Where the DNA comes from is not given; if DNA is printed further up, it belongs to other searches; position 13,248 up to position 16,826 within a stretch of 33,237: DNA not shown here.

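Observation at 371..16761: Start/stop-overlapped operon: secreted C10 cysteine protease, small lipoprotein and 4,221-aa giant calcium-binding surface protein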

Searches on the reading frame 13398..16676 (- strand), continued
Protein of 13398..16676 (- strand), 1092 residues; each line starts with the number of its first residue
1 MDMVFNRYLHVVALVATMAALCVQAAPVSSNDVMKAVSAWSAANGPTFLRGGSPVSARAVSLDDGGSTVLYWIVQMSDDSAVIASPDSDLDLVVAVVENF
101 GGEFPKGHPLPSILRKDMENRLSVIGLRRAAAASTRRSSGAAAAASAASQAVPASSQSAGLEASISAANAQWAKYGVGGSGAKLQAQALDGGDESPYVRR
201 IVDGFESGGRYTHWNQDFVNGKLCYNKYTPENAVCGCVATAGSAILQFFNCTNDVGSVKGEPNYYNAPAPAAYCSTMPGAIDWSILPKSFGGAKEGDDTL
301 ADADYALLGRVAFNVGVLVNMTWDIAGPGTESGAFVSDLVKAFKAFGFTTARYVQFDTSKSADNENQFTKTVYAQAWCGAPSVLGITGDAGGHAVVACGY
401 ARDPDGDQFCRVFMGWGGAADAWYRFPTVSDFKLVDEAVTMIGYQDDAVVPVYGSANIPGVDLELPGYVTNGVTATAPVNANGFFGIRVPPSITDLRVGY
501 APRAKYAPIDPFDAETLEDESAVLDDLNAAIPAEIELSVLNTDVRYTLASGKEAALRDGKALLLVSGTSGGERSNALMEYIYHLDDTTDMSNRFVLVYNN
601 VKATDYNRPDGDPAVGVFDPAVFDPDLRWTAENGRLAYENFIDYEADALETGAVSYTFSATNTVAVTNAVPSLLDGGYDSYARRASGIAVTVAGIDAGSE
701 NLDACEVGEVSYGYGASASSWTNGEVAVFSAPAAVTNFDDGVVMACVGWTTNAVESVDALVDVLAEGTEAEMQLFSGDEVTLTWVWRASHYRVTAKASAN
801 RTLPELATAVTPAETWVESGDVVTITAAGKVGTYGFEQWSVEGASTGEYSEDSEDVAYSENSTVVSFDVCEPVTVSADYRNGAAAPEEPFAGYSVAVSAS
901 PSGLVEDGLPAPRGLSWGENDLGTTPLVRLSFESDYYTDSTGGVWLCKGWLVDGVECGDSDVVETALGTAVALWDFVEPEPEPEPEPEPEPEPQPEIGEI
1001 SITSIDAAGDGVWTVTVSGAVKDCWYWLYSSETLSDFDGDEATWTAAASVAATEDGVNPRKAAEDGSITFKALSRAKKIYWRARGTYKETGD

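Call 21: search_solved_structures(query=window:13398-16676:-, max_evalue=0.1, show_alignments=2)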
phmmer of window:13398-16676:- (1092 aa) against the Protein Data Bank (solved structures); distinct sequences matched with E-value up to 0.1: 6.
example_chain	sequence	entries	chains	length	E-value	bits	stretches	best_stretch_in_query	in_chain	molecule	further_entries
2uzj_A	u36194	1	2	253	3.9e-07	31.8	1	227-431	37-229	STREPTOPAIN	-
4d8b_A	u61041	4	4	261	5e-07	31.4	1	227-432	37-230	Streptopain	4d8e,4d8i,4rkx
6ukd_A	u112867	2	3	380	1.2e-06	30.2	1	227-431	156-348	Streptopain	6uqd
1pvj_A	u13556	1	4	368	1.3e-06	30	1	226-431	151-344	pyrogenic exotoxin B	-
2jtc_A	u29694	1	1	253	1.6e-05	26.4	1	227-431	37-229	Streptopain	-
1dki_A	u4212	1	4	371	3.3e-05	25.4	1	226-431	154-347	PYROGENIC EXOTOXIN B ZYMOGEN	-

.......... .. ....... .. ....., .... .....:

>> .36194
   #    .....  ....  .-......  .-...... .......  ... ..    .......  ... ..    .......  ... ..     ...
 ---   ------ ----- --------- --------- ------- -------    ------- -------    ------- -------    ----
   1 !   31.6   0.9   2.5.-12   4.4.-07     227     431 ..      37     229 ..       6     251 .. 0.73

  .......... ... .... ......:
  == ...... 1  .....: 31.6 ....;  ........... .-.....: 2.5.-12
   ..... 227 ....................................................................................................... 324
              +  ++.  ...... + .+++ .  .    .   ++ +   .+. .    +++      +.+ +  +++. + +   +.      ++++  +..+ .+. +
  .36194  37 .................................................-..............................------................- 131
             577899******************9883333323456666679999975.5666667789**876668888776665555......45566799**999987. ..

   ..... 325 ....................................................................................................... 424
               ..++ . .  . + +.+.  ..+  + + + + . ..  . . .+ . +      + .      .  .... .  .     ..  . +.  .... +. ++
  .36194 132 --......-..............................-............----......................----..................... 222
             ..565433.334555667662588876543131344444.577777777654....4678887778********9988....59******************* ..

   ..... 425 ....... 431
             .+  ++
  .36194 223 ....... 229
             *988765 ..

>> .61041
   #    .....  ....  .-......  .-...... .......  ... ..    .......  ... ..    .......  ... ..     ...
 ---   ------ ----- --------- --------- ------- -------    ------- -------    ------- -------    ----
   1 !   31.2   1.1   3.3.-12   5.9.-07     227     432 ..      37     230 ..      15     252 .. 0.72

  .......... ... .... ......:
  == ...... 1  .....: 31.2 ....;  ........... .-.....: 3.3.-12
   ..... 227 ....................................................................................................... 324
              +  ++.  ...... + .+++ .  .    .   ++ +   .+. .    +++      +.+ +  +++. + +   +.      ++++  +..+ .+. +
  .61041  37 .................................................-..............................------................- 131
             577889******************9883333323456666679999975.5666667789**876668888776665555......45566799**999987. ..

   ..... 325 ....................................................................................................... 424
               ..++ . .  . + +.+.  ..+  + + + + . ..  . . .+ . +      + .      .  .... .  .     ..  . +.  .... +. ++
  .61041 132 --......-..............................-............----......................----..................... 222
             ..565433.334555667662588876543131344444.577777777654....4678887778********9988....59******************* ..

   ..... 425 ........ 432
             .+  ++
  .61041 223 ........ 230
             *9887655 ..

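Call 29: find_related_loci(query=A2, collection=genome_contigs, flank=10000)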
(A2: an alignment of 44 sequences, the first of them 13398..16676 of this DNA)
Query A2 (1092 aa) in genome_contigs; peptide patterns used: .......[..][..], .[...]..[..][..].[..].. (x = any residue, [..] = any of these).
197 stretches matched a pattern; 96 encode a relative of the query (tblastn E <= 1e-3); the best 80 are kept; 77 distinct loci.
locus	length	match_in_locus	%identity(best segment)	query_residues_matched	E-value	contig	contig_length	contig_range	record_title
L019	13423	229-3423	66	1-1092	0e+0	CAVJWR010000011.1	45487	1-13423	Limosilactobacillus gorillae isolate H07618-L1_cleanbin_000041 genome assembly, contig: Spades_H07618-L1_contig_530, who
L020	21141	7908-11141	59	1-1092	0e+0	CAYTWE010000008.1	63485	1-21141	MAG TPA_asm: uncultured Lentisphaeraceae bacterium isolate SRP350583_co2_409 genome assembly, contig: NODE_508_length_63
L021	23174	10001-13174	65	1-1092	0e+0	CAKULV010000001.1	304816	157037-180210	MAG: uncultured Kiritimatiellaeota bacterium isolate REFINED_METABAT215_TOP10_CONTIGS_1500_ASSEMBLY_K77_MERGED__Hadza_Mo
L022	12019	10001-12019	66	1-675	0e+0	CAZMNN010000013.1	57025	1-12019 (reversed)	MAG TPA_asm: uncultured Lentisphaeraceae bacterium isolate binchicken_co370_263 genome assembly, contig: NODE_736_length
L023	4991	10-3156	41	68-1090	0e+0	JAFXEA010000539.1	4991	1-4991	MAG: Kiritimatiellae bacterium isolate RGIG6330 Sheep_Rectum-3__c1130894, whole genome shotgun sequence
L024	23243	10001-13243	45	3-1092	0e+0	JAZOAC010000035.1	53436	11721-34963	MAG: Kiritimatiellia bacterium isolate T1900044764_TS20190230.MAGScoT_cleanbin_000043 SGB_2394_k141_847683, whole genome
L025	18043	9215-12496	47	3-1092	0e+0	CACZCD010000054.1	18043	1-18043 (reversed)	uncultured bacterium isolate RUG12478 genome assembly, contig: RUG12478_asm_54, whole genome shotgun sequence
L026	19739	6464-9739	50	2-1092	0e+0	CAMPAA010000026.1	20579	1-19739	MAG: uncultured Verrucomicrobia bacterium isolate SRR873601_bin.122_metaWRAP_v1.3_MAG genome assembly, contig: NODE_6969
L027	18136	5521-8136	34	1-882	3e-124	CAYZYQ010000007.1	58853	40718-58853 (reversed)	MAG TPA_asm: uncultured Lentisphaeraceae bacterium isolate binchicken_co370_247 genome assembly, contig: NODE_706_length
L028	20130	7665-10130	35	52-882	2e-113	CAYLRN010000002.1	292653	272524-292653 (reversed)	MAG TPA_asm: uncultured Lentisphaeraceae bacterium isolate SRP225648_co1_977 genome assembly, contig: NODE_6_length_2926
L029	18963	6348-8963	32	11-888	5e-112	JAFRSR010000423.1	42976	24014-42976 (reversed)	MAG: Kiritimatiellae bacterium isolate RGIG2765 Goat_Omasum-5__c677857, whole genome shotgun sequence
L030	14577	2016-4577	34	69-913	6e-112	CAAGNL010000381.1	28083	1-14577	MAG TPA_asm: Kiritimatiellae bacterium, isolate HGM23428, WGS project CAAGNL010000000 data, contig: SRS476839_98_k119_27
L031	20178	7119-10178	32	48-1080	2e-108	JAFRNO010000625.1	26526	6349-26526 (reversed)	MAG: Kiritimatiellae bacterium isolate RGIG2632 Goat_Omasum-1__c638989, whole genome shotgun sequence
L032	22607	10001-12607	34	20-891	2e-107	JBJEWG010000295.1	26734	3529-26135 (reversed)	MAG: Kiritimatiellia bacterium isolate LOHA37_bin.013 NODE_843_length_26734_cov_7.232093, whole genome shotgun sequence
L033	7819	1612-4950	33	79-1040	2e-106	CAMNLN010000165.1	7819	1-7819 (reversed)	MAG: uncultured Verrucomicrobia bacterium isolate SRR1222429_bin.139_metaWRAP_v1.3_MAG genome assembly, contig: NODE.275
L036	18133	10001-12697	32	11-845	8e-98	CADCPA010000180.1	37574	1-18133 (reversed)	uncultured bacterium isolate RUG14841 genome assembly, contig: RUG14841_asm_180, whole genome shotgun sequence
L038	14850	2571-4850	33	38-810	1e-91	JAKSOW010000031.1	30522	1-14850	MAG: Kiritimatiellia bacterium isolate Horse_feces187 MAG187_31, whole genome shotgun sequence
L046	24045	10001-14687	28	4-879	2e-77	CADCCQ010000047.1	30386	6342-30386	uncultured bacterium isolate RUG14528 genome assembly, contig: RUG14528_asm_47, whole genome shotgun sequence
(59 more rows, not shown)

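Call 43: predict_structure(alignment_id=A2)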
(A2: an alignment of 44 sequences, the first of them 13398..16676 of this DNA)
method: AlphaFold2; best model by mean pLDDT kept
length: 1092 residues; sequences in the alignment: 44
mean_pLDDT: 84.3   pTM: 0.64
mean pLDDT of the five models: 84.3, 84.1, 81.2, 80.4, 79.9
residues with pLDDT >= 90: 541; 70-90: 414; 50-70: 66; < 50: 71
segments of 3 or more residues with pLDDT < 50: 1-24, 137-152, 177-192, 648-650, 980-991
pLDDT, mean of each block of 10 residues (from residue 1): 36 40 62 85 73 88 83 92 90 89 82 89 81 53 39 56 76 60 32 65 84 80 87 80 92 93 84 91 90 84 92 94 74 88 95 82 75 93 89 90 81 81 83 84 91 89 93 91 90 94 89 94 90 88 89 94 87 85 91 92 68 92 90 93 68 73 89 95 92 89 85 88 91 91 94 77 87 90 94 94 87 93 94 94 92 89 95 96 91 93 91 92 92 88 91 88 88 83 36 75 89 94 95 91 89 93 95 81 92 69
secondary structure, 60 per line:
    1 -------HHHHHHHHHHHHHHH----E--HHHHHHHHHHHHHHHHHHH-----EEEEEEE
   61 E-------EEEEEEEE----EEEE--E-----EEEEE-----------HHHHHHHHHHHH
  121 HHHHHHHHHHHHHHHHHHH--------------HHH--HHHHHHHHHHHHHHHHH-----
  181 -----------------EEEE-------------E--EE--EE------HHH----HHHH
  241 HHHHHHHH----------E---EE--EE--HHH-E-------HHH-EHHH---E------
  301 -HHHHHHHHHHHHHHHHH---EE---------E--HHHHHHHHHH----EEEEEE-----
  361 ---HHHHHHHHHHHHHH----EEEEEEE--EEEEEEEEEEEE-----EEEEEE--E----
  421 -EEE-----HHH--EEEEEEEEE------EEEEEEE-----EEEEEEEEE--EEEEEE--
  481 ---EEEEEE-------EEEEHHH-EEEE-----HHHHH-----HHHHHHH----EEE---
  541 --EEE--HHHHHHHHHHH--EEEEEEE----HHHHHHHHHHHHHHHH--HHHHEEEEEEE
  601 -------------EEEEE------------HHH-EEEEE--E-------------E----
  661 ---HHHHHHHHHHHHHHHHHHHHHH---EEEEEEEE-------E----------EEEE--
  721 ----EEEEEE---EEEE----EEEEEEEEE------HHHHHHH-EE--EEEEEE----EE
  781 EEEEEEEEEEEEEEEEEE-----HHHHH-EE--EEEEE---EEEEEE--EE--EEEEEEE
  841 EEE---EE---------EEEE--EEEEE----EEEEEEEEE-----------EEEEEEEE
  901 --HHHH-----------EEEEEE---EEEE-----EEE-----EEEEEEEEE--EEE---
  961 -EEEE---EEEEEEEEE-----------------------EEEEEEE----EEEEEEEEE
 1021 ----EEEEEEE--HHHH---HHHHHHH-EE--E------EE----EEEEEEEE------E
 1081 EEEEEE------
elements in order (helices of 4 or more, strands of 3 or more residues): H8-22 H30-48 E54-61 E69-76 E81-84 E93-97 H109-139 H159-175 E198-201 H237-248 H302-318 H336-345 E350-355 H364-377 E382-388 E391-402 E408-413 E422-424 E435-443 E450-456 E462-470 E473-478 E484-489 E497-500 E505-508 H514-518 H524-530 E535-537 E543-545 H548-558 E561-567 H572-587 H590-593 E594-600 E614-618 E635-639 H664-685 E689-696 E715-718 E725-730 E734-737 E742-750 H757-763 E769-774 E779-798 H804-808 E814-818 E822-827 E834-843 E858-861 E864-868 E873-881 E893-900 H903-906 E918-923 E927-930 E936-938 E944-952 E955-957 E962-965 E969-977 E1001-1007 E1012-1020 E1025-1031 H1034-1037 H1041-1047 E1066-1073 E1080-1086

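Call 47: fold_search(model_id=the predicted structure, library=pdb)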
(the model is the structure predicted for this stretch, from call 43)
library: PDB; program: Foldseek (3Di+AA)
matches with E <= 10: 1172; with E <= 0.001: 12
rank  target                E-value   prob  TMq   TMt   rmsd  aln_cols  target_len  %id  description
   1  3bb7                  1.5e-10  1.00  0.21  0.64   8.0       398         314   18  Structure of Prevotella intermedia prointerpain A fragment 39-359 (mutant C154A) (released 2007-11-20)
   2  1dki_C                8.1e-10  1.00  0.22  0.64   8.1       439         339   16  CRYSTAL STRUCTURE OF THE ZYMOGEN FORM OF STREPTOCOCCAL PYROGENIC EXOTOXIN B ACTIVE SITE (C47S) MUTANT (released 2000-03-01)
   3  1dki_D                9.1e-10  1.00  0.21  0.59   9.3       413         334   17  CRYSTAL STRUCTURE OF THE ZYMOGEN FORM OF STREPTOCOCCAL PYROGENIC EXOTOXIN B ACTIVE SITE (C47S) MUTANT (released 2000-03-01)
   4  1dki_B                1.0e-09  1.00  0.22  0.66   8.8       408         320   18  CRYSTAL STRUCTURE OF THE ZYMOGEN FORM OF STREPTOCOCCAL PYROGENIC EXOTOXIN B ACTIVE SITE (C47S) MUTANT (released 2000-03-01)
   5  1pvj_A                6.9e-09  1.00  0.22  0.64   8.1       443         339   16  Crystal structure of the Streptococcal pyrogenic exotoxin B (SpeB)- inhibitor complex (released 2004-09-28)
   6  1dki_A                4.9e-08  1.00  0.20  0.64   7.2       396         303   16  CRYSTAL STRUCTURE OF THE ZYMOGEN FORM OF STREPTOCOCCAL PYROGENIC EXOTOXIN B ACTIVE SITE (C47S) MUTANT (released 2000-03-01)
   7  6uqd_A                6.8e-08  1.00  0.17  0.67   5.9       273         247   20  Co-complex of S. pyogenes 10782 streptopain bound with a SuFEx-based optimized small molecule inhibitor (released 2020-08-26)
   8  3bba_B                1.9e-07  1.00  0.14  0.58   5.6       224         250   23  Structure of active wild-type Prevotella intermedia interpain A cysteine protease (released 2007-11-20)
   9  2uzj_B                3.3e-07  1.00  0.17  0.64   6.8       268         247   20  Crystal structure of the mature streptococcal cysteine protease, mSpeB (released 2009-09-08)
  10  6ukd                  8.9e-07  1.00  0.16  0.61   6.5       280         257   20  Co-complex of S. pyogenes 10782 streptopain bound with a nitrile-based specific covalent inhibitor (released 2020-09-09)
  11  2uzj_A                1.1e-06  1.00  0.17  0.65   6.1       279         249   21  Crystal structure of the mature streptococcal cysteine protease, mSpeB (released 2009-09-08)
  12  2jll                  4.1e-04  0.60  0.06  0.15  32.7       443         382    8  Crystal structure of NCAM2 IgIV-FN3II (released 2009-11-17)
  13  4m00_A                5.1e-03  0.30  0.06  0.11  28.2       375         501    9  Crystal structure of the ligand binding region of staphylococcal adhesion SraP (released 2014-06-18)
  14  3pw3_D                5.6e-03  0.85  0.08  0.21  16.2       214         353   11  Crystal structure of a cysteine protease (BDI_2249) from Parabacteroides distasonis ATCC 8503 at 2.23 A resolution (released 2010-12-22)
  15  3pw3_B                6.3e-03  0.75  0.07  0.20  18.1       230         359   11  Crystal structure of a cysteine protease (BDI_2249) from Parabacteroides distasonis ATCC 8503 at 2.23 A resolution (released 2010-12-22)
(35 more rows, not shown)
